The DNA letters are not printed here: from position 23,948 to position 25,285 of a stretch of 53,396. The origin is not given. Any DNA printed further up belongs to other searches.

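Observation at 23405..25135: Low-GC island carrying an orphan wHTH / GHKL ATPase / STAS-like fusion gene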

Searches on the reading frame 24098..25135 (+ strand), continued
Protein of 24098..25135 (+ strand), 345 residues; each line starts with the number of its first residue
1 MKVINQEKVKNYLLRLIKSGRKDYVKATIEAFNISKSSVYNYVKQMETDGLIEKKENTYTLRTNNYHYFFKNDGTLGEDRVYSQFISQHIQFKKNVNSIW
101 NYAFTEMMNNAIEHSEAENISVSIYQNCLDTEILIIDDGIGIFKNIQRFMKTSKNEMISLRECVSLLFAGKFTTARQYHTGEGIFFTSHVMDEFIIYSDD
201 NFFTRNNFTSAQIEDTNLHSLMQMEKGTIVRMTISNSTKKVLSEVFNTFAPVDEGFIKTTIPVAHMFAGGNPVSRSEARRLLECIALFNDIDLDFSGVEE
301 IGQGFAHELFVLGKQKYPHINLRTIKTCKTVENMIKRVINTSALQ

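Call 10: find_encoding_contigs(protein=P0105, flank=8000, max_places=4)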
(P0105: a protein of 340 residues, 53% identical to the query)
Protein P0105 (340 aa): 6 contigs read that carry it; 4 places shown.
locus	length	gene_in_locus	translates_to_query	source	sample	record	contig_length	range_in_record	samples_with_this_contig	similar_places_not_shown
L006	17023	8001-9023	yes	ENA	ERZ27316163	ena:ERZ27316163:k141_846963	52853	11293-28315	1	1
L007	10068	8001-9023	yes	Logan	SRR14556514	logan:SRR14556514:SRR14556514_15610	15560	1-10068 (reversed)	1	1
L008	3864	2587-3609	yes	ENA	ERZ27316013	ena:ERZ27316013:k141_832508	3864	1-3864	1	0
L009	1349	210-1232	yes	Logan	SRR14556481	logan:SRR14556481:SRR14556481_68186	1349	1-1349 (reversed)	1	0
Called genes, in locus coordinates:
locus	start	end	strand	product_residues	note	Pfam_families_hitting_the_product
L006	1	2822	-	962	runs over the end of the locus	PF02837:Glyco_hydro_2_N (faint), PF00703:Glyco_hydro_2, PF02836:Glyco_hydro_2_C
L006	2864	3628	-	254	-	PF03328:HpcH_HpaI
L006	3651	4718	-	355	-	PF02615:Ldh_2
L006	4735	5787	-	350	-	PF01408:GFO_IDH_MocA, PF22725:GFO_IDH_MocA_C3, PF02894:GFO_IDH_MocA_C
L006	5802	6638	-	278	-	PF00753:Lactamase_B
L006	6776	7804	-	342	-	PF13407:Peripla_BP_4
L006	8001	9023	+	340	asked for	PF13581:HATPase_c_2 (weak), PF14213:DUF4325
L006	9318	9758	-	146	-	PF05014:Nuc_deoxyrib_tr, PF15891:Nuc_deoxyri_tr2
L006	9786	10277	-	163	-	PF00383:dCMP_cyt_deam_1, PF14437:MafB19-deam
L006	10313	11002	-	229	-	-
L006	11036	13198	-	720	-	PF10340:Say1_Mug180, PF20434:BD-FAE, PF07859:Abhydrolase_3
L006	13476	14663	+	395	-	PF04015:DUF362, PF00037:Fer4 (faint), PF12797:Fer4_2 (faint), PF13237:Fer4_10 (weak)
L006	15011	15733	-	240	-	PF20772:TACO1_YebC_N, PF01709:Transcrip_reg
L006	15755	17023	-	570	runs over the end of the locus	PF03485:Arg_tRNA_synt_N, PF00750:tRNA-synt_1d, PF05746:DALR_1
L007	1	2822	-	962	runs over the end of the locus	PF02837:Glyco_hydro_2_N (faint), PF00703:Glyco_hydro_2, PF02836:Glyco_hydro_2_C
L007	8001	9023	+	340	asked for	PF13581:HATPase_c_2 (weak), PF14213:DUF4325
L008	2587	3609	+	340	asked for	PF13581:HATPase_c_2 (weak), PF14213:DUF4325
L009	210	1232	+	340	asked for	PF13581:HATPase_c_2 (weak), PF14213:DUF4325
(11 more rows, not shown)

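Call 16: find_related_loci(query=window:24098-25135:+, collection=genome_contigs, flank=8000)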
Query window:24098-25135:+ (345 aa) in genome_contigs; peptide patterns used: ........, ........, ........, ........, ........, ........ (x = any residue, [..] = any of these).
141 stretches matched a pattern; 113 encode a relative of the query (tblastn E <= 1e-3); the best 80 are kept; 80 distinct loci.
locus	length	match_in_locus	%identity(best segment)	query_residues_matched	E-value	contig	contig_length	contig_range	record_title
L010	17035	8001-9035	90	1-345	0e+0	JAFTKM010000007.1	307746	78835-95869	MAG: Clostridia bacterium isolate RGIG3901 Roe_deer_Cecum-2__c939, whole genome shotgun sequence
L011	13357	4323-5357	87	1-345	0e+0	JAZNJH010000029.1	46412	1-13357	MAG: Eubacteriales bacterium isolate T1900044680_TS20190146.MAGScoT_cleanbin_000032 SGB_1683_k141_1622066, whole genome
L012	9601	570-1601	84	1-344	0e+0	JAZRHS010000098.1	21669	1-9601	MAG: Eubacteriales bacterium isolate T1900045479_YK20190173.MAGScoT_cleanbin_000040 SGB_7303_k141_384213, whole genome s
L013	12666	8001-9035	81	1-345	0e+0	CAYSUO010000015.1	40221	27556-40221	MAG TPA_asm: uncultured Ruminococcus sp. isolate SRP225648_co1_893 genome assembly, contig: NODE_1844_length_40221_cov_1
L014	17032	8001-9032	82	1-344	0e+0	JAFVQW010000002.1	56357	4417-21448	MAG: Clostridia bacterium isolate RGIG5312 Sheep_Colon-2__c23797, whole genome shotgun sequence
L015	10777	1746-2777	84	1-344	0e+0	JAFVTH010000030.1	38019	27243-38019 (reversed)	MAG: Clostridia bacterium isolate RGIG5375 Sheep_Colon-3__c937349, whole genome shotgun sequence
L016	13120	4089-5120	83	1-344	0e+0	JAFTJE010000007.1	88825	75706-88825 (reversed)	MAG: Clostridia bacterium isolate RGIG3867 Roe_deer_Cecum-1__c1006, whole genome shotgun sequence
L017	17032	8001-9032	83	1-344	0e+0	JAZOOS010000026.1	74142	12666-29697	MAG: Eubacteriales bacterium isolate T1900045627_YK20190321.MAGScoT_cleanbin_000008 SGB_8034_k141_10268, whole genome sh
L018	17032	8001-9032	83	1-344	0e+0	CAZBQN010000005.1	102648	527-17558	MAG TPA_asm: uncultured Ruminococcus sp. isolate binchicken_co370_19 genome assembly, contig: NODE_286_length_102648_cov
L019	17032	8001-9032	82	1-344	0e+0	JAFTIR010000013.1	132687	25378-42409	MAG: Clostridia bacterium isolate RGIG3854 Roe_deer_Cecum-1__c173151, whole genome shotgun sequence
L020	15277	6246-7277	81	1-344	0e+0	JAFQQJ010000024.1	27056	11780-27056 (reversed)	MAG: Clostridia bacterium isolate RGIG2055 Goat_Colon-2__c389974, whole genome shotgun sequence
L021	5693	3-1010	83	9-344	0e+0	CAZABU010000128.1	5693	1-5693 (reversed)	MAG TPA_asm: uncultured Ruminococcus sp. isolate SRP315200_co1_951 genome assembly, contig: NODE_35197_length_5693_cov_1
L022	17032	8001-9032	78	1-344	0e+0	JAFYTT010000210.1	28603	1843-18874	MAG: Clostridia bacterium isolate RGIG7414 Water_buffalos_Colon-1__c491158, whole genome shotgun sequence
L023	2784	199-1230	81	1-344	0e+0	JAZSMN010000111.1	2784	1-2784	MAG: Eubacteriales bacterium isolate T1900044554_TS20190020.MAGScoT_cleanbin_000044 SGB_272_k141_751039, whole genome sh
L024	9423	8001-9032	75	1-344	0e+0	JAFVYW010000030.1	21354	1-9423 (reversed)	MAG: Clostridia bacterium isolate RGIG5520 Sheep_Colon.Co__c760142, whole genome shotgun sequence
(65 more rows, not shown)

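Call 26: search_dna_similar(query=window:24098-25135:+, collection=phages, mode=protein, max_evalue=0.001)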
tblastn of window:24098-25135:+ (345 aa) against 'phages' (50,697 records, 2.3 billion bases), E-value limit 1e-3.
No match.

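Call 27: search_dna_similar(query=window:24098-25135:+, collection=plasmids, mode=protein, max_evalue=0.001)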
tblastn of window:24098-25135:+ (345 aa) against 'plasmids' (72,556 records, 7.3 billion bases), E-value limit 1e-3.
No match.

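Call 34: search_protein_representatives(protein=window:24098-25135:+)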
Query: 345 residues. Proteins with E-value up to 0.001 (for the whole library): 1827; up to 1e-10: 1079; up to 1e-30: 443. The best 150 are listed.
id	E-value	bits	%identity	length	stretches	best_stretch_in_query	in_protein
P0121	4.0e-93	328.7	50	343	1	6-342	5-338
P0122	1.8e-88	313.5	48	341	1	6-338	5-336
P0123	5.1e-78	279.1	44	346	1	6-342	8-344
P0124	7.2e-77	275.3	44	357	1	6-344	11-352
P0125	9.8e-76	271.6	43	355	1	8-342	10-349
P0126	1.6e-74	267.7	44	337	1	6-341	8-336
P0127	2.2e-74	267.2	43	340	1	8-341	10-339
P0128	1.1e-70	255.0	41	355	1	5-341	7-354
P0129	2.2e-69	250.8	42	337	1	8-337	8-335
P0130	6.3e-69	249.2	40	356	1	6-342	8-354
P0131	9.2e-69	248.7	44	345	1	6-338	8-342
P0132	1.5e-68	248.0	49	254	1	92-342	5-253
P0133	1.6e-68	247.9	40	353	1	6-342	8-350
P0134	8.3e-68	245.6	42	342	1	6-341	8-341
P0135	8.7e-65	235.6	40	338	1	9-335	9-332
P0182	6.6e-46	173.6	38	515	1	22-342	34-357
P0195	8.2e-44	166.7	35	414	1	4-338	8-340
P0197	1.3e-43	166.1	34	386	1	4-338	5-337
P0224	6.2e-42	160.6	34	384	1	9-339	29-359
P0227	8.5e-42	160.1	34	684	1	7-338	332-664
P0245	4.6e-41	157.7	34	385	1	10-340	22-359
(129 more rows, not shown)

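Call 36: find_homologous_proteins(query=A1, max_evalue=1e-10)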
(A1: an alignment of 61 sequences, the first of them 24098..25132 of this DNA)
Query A1 (61 sequences) (345 aa, profile of the alignment): 3726 proteins with E <= 1e-10 among 7103 candidates; the best 120 are listed.
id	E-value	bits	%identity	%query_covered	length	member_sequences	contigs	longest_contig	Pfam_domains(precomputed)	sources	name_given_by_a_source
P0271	6.3e-133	461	36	97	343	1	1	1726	PF14213.12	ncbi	-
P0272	1.3e-132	460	37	96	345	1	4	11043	PF14213.12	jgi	-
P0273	9.4e-132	457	36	96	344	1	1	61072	PF14213.12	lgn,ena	-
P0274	1.7e-131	457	36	97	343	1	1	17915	PF14213.12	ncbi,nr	ncbi:MAG: DUF4325 domain-containing protein [Chloroflexi bacterium]|nr:DUF4325 domain-containing pro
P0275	2.8e-131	456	36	96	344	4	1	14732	PF14213.12,PF02518.32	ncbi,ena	-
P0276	3.5e-131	456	33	97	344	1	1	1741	PF14213.12,PF13581.13,PF02518.32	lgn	-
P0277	3.9e-131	455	35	97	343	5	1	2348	PF14213.12,PF13581.13,PF02518.32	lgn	-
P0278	5.9e-131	455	34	98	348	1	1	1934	PF14213.12,PF13581.13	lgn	-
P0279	7.4e-131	454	38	97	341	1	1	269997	PF14213.12,PF13581.13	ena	-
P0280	1.4e-130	454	35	96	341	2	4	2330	PF14213.12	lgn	-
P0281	1.6e-130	453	35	97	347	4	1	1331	PF14213.12,PF13581.13,PF02518.32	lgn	-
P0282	1.7e-130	453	36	96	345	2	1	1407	PF14213.12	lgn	-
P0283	2.4e-130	453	35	97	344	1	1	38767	PF14213.12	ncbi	-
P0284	2.6e-130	453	37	96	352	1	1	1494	PF14213.12,PF13581.13,PF02518.32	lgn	-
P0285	2.9e-130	453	35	97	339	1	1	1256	PF14213.12,PF13581.13,PF02518.32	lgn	-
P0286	4.7e-130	452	35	97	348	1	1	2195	PF14213.12,PF13581.13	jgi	jgi:DNA-binding transcriptional ArsR family regulator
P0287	5.4e-130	452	34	98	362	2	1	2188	PF14213.12,PF13581.13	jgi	jgi:DNA-binding MarR family transcriptional regulator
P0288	8.5e-130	451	36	97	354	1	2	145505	PF14213.12,PF13581.13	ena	-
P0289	9.3e-130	451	36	96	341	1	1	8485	PF14213.12,PF02518.32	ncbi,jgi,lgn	-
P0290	1.1e-129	451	37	92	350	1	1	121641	PF14213.12,PF13412.13,PF21248.4,PF13518.13,PF13581.13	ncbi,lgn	ncbi:MAG: DUF4325 domain-containing protein [bacterium]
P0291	1.2e-129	450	34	96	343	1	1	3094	PF14213.12,PF13581.13,PF02518.32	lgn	-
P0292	1.2e-129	450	34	98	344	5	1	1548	PF14213.12,PF02518.32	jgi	jgi:anti-sigma regulatory factor (Ser/Thr protein kinase)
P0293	1.3e-129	450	35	97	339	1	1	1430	PF14213.12,PF13581.13,PF02518.32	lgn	-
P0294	1.4e-129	450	34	96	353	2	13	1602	PF14213.12,PF02518.32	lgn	-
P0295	1.6e-129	450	35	96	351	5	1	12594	PF14213.12,PF13581.13,PF02518.32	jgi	jgi:hypothetical protein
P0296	1.6e-129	450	36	96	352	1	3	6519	PF14213.12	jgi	jgi:anti-sigma regulatory factor (Ser/Thr protein kinase)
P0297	1.7e-129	450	34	97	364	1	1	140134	PF14213.12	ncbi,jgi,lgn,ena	-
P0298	1.8e-129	450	37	97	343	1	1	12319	PF14213.12,PF13581.13,PF02518.32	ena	-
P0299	1.9e-129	450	35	96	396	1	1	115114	PF14213.12,PF13581.13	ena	-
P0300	2.2e-129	450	33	97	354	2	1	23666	PF14213.12,PF13581.13,PF12802.14,PF27213.1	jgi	jgi:anti-sigma regulatory factor (Ser/Thr protein kinase)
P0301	4.0e-129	449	35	96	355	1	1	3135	PF14213.12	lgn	-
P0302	4.4e-129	449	35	97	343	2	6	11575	PF14213.12,PF13581.13,PF02518.32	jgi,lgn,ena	-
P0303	4.5e-129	449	34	96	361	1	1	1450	PF14213.12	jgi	jgi:hypothetical protein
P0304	6.0e-129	448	32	97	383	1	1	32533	PF14213.12,PF13581.13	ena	-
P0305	7.1e-129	448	37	97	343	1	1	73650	PF14213.12,PF13581.13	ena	-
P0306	9.1e-129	448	34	96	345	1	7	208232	PF14213.12,PF02518.32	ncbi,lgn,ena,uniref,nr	ncbi:DUF4325 domain-containing protein [Acidiferrobacter sp.]|uniref:STAS-like domain-containing pro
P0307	1.1e-128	447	38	96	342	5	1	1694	PF14213.12,PF13581.13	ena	-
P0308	1.1e-128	447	34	97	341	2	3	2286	PF14213.12,PF13581.13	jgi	jgi:DNA-binding transcriptional ArsR family regulator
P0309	1.3e-128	447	33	97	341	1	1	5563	PF14213.12,PF13581.13,PF02518.32,PF12802.14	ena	-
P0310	1.3e-128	447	33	97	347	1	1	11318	PF14213.12,PF13581.13,PF02518.32,PF12802.14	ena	-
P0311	1.5e-128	447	37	96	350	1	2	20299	PF14213.12,PF02518.32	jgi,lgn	jgi:biotin operon repressor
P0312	1.5e-128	447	33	97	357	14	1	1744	PF14213.12,PF13581.13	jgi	jgi:DNA-binding MarR family transcriptional regulator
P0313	1.8e-128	447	36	96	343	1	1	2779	PF14213.12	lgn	-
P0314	1.8e-128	447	36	98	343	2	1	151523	PF14213.12,PF02518.32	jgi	jgi:hypothetical protein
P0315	1.9e-128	447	34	97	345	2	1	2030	PF14213.12,PF02518.32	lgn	-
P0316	2.4e-128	446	34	98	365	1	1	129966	PF14213.12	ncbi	-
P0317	2.4e-128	446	32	97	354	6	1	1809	PF14213.12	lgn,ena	-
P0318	2.5e-128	446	33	97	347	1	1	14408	PF14213.12,PF02518.32,PF12802.14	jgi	jgi:anti-sigma regulatory factor (Ser/Thr protein kinase)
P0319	3.0e-128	446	35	96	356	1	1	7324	PF14213.12,PF13581.13,PF02518.32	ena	-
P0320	3.4e-128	446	36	96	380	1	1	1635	PF14213.12,PF13581.13,PF02518.32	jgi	jgi:anti-sigma regulatory factor (Ser/Thr protein kinase)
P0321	3.5e-128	446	33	97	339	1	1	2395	PF14213.12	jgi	jgi:hypothetical protein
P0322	3.8e-128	446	34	97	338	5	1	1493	PF14213.12,PF02518.32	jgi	jgi:anti-sigma regulatory factor (Ser/Thr protein kinase)/anti-anti-sigma regulatory factor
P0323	4.3e-128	445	32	96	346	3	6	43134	PF14213.12,PF13581.13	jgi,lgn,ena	-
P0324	4.8e-128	445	35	97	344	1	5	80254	PF14213.12,PF02518.32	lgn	-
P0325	5.0e-128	445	35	97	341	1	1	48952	PF14213.12,PF13581.13,PF12802.14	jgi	jgi:anti-sigma regulatory factor (Ser/Thr protein kinase)/biotin operon repressor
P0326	5.4e-128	445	37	91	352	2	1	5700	PF14213.12,PF13581.13,PF12802.14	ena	-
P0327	7.3e-128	445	36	97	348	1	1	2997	PF14213.12,PF13412.13,PF02518.32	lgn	-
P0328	7.5e-128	445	36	97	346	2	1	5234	PF14213.12,PF13581.13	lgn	-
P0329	7.9e-128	445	34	97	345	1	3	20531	PF14213.12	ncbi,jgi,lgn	jgi:anti-sigma regulatory factor (Ser/Thr protein kinase)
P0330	8.3e-128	444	34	96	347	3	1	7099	PF14213.12,PF13581.13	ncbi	-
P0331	1.1e-127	444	36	98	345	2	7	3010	PF14213.12,PF02518.32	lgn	-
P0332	1.3e-127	444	36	96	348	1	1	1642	PF14213.12,PF13581.13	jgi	jgi:anti-sigma regulatory factor (Ser/Thr protein kinase)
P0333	1.9e-127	443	34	98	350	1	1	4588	PF14213.12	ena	-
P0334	2.0e-127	443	33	96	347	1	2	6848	PF14213.12,PF02518.32,PF12802.14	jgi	-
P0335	2.1e-127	443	35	97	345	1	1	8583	PF14213.12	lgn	-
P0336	2.5e-127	443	36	96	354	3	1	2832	PF14213.12,PF13581.13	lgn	-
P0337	3.4e-127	442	33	97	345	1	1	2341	PF14213.12,PF13581.13,PF12802.14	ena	-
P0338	3.5e-127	442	36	97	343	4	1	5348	PF14213.12,PF13581.13,PF02518.32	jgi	jgi:biotin operon repressor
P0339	3.6e-127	442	37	96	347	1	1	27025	PF14213.12,PF13581.13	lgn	-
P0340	4.6e-127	442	33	96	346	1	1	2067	PF14213.12,PF13581.13,PF02518.32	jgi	jgi:anti-sigma regulatory factor (Ser/Thr protein kinase)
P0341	4.6e-127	442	32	96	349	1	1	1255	PF14213.12,PF13581.13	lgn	-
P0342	5.2e-127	442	35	97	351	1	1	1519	PF14213.12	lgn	-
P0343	5.3e-127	442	32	97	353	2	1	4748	PF14213.12,PF13581.13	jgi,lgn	jgi:anti-sigma regulatory factor (Ser/Thr protein kinase)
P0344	5.9e-127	442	33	97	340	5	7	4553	PF14213.12,PF13581.13,PF02518.32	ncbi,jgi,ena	-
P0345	6.7e-127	441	35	95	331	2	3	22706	PF14213.12,PF13581.13,PF02518.32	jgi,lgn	-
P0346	7.0e-127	441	34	98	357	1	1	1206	PF14213.12,PF13581.13,PF02518.32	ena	-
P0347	8.8e-127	441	35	98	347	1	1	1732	PF14213.12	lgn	-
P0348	9.3e-127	441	35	96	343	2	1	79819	PF14213.12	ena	-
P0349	1.0e-126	441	35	97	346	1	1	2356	PF14213.12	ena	-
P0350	1.1e-126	441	34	97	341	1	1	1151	PF14213.12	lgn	-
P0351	1.1e-126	441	34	97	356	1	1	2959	PF14213.12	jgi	jgi:anti-sigma regulatory factor (Ser/Thr protein kinase)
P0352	1.2e-126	441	33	96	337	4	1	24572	PF14213.12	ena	-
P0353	1.2e-126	441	35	95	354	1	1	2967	PF14213.12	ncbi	ncbi:MAG: STAS-like domain-containing protein [Candidatus Methylomirabilales bacterium]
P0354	1.3e-126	440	38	96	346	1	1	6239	PF14213.12,PF13412.13,PF13581.13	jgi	-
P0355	1.3e-126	440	34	96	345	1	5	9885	PF14213.12,PF13581.13,PF02518.32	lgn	-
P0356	1.7e-126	440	34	97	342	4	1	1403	PF14213.12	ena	-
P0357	1.9e-126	440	33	97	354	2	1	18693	PF14213.12,PF13581.13,PF27213.1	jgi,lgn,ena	-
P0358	1.9e-126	440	33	97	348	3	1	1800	PF14213.12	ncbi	-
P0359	2.1e-126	440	32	96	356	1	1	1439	PF14213.12,PF13581.13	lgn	-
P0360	2.3e-126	440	32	97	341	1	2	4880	PF14213.12,PF13581.13,PF02518.32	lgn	-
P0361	2.4e-126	440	36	96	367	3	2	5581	PF14213.12,PF13581.13,PF02518.32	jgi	-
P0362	2.4e-126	440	33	98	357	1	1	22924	PF14213.12,PF13581.13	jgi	jgi:anti-sigma regulatory factor (Ser/Thr protein kinase)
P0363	2.7e-126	439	36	99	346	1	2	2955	PF14213.12,PF02518.32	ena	-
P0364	2.8e-126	439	32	96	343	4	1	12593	PF14213.12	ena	-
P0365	2.8e-126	439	34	97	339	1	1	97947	PF14213.12,PF13581.13,PF02518.32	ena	-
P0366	2.8e-126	439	34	98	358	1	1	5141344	PF14213.12,PF13581.13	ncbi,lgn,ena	-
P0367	2.9e-126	439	33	97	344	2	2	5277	PF14213.12,PF02518.32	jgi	jgi:biotin operon repressor/anti-sigma regulatory factor (Ser/Thr protein kinase)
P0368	3.0e-126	439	34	96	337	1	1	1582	PF14213.12,PF13581.13,PF02518.32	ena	-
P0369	3.0e-126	439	38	90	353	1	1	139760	PF14213.12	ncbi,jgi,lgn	ncbi:MAG: DUF4325 domain-containing protein [Dehalococcoidales bacterium]|jgi:anti-sigma regulatory 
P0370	3.3e-126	439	34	96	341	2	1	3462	PF14213.12,PF02518.32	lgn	-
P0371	3.3e-126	439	34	97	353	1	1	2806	PF14213.12,PF02518.32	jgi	jgi:anti-sigma regulatory factor (Ser/Thr protein kinase)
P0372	3.4e-126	439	34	96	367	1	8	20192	PF14213.12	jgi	jgi:anti-sigma regulatory factor (Ser/Thr protein kinase)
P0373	3.4e-126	439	35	98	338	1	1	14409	PF14213.12,PF13581.13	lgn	-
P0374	3.4e-126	439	32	96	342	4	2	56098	PF14213.12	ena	-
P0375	3.8e-126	439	35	98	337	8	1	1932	PF14213.12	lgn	-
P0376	3.8e-126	439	36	99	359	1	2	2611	PF14213.12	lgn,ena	-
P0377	3.8e-126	439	32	97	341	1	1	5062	PF14213.12,PF02518.32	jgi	jgi:STAS-like domain of unknown function (DUF4325)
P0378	4.8e-126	439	34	96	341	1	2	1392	PF14213.12,PF13581.13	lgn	-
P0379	5.5e-126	438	35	98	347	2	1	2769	PF14213.12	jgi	-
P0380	5.8e-126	438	34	97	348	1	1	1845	PF14213.12,PF13581.13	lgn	-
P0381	6.2e-126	438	32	98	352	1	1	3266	PF14213.12,PF13581.13,PF02518.32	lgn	-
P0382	7.5e-126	438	34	96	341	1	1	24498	PF14213.12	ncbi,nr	ncbi:MAG: DUF4325 domain-containing protein [Desulfobacteraceae bacterium]|nr:DUF4325 domain-contain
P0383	1.2e-125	437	36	98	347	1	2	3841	PF14213.12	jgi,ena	-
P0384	1.5e-125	437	32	96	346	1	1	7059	PF14213.12,PF13581.13,PF02518.32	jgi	-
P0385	1.6e-125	437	33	96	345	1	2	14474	PF14213.12,PF13581.13,PF02518.32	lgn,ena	-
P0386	1.7e-125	437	32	96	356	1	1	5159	PF14213.12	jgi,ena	-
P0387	1.8e-125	437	34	97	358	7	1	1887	PF14213.12,PF13581.13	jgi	jgi:anti-sigma regulatory factor (Ser/Thr protein kinase)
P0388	1.9e-125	437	33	98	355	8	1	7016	PF14213.12,PF13581.13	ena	-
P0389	1.9e-125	437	33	97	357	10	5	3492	PF14213.12,PF02518.32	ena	-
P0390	2.0e-125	437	35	96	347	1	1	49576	PF14213.12,PF13581.13,PF02518.32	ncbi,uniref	ncbi:DUF4325 domain-containing protein [Treponema primitia]|uniref:STAS-like domain-containing prote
